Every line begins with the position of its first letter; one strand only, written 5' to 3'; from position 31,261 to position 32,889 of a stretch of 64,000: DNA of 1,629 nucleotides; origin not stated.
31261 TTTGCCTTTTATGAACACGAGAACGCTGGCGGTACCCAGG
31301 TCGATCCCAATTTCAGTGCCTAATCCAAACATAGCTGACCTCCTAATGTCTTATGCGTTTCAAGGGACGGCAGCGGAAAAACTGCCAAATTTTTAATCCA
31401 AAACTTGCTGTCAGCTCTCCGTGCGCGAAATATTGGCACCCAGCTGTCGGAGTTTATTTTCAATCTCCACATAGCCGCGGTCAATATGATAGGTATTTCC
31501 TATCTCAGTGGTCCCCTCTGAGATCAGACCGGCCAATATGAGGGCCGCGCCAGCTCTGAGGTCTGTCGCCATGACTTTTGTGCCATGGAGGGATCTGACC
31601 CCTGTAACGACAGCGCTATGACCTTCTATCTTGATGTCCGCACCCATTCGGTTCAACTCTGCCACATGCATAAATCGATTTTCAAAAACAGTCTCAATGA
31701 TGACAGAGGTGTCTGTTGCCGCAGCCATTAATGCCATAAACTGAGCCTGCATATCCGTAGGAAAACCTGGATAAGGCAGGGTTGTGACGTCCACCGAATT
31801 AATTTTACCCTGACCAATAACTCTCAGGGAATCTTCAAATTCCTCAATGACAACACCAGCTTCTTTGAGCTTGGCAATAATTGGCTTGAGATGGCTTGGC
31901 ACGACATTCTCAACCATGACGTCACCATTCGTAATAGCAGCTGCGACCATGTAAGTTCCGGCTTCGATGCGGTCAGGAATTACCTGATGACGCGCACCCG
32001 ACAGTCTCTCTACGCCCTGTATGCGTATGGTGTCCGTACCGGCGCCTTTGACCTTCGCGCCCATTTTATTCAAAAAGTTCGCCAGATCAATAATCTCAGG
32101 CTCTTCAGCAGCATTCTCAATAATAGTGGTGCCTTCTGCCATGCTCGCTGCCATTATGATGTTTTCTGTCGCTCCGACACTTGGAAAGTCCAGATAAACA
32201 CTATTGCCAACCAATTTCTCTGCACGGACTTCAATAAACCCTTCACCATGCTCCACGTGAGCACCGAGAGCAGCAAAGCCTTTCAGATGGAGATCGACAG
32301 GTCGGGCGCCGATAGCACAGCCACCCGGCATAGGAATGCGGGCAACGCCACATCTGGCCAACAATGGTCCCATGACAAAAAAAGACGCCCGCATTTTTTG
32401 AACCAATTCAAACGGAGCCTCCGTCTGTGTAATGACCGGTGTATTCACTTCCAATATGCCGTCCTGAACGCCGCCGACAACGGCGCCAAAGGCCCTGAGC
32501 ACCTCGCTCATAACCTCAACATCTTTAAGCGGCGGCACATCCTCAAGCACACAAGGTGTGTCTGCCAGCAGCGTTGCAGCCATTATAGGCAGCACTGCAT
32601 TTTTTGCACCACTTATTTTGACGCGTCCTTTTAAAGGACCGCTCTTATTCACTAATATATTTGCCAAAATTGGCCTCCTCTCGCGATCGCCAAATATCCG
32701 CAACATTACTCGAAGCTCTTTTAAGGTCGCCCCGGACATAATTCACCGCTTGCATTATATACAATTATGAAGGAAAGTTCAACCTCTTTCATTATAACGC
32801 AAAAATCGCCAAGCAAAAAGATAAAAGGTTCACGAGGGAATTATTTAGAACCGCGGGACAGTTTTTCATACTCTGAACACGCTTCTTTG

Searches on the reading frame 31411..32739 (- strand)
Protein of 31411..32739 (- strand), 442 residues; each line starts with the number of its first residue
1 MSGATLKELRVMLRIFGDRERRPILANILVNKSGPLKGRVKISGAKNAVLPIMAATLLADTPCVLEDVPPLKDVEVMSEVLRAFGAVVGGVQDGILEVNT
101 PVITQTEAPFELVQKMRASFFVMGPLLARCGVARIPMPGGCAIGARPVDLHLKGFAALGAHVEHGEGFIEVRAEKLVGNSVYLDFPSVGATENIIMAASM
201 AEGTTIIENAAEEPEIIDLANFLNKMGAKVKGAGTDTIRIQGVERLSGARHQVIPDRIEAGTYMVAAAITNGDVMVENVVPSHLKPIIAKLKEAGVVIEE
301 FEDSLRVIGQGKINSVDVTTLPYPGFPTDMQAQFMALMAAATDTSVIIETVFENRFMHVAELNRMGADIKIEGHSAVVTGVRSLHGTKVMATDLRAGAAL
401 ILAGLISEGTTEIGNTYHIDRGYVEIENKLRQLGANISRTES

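Call 73: search_protein_families(library=pfam, proteins=[window:31411-32739:-], max_evalue=0.00001)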
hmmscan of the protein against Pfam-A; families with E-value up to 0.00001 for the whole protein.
window:31411-32739:- (442 aa): 1 family
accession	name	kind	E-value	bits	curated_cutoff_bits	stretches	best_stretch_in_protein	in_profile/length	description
PF00275.25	EPSP_synthase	-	3.5e-114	382.2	22.8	1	31-430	2-417/417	EPSP synthase (3-phosphoshikimate 1-carboxyvinyltransferase)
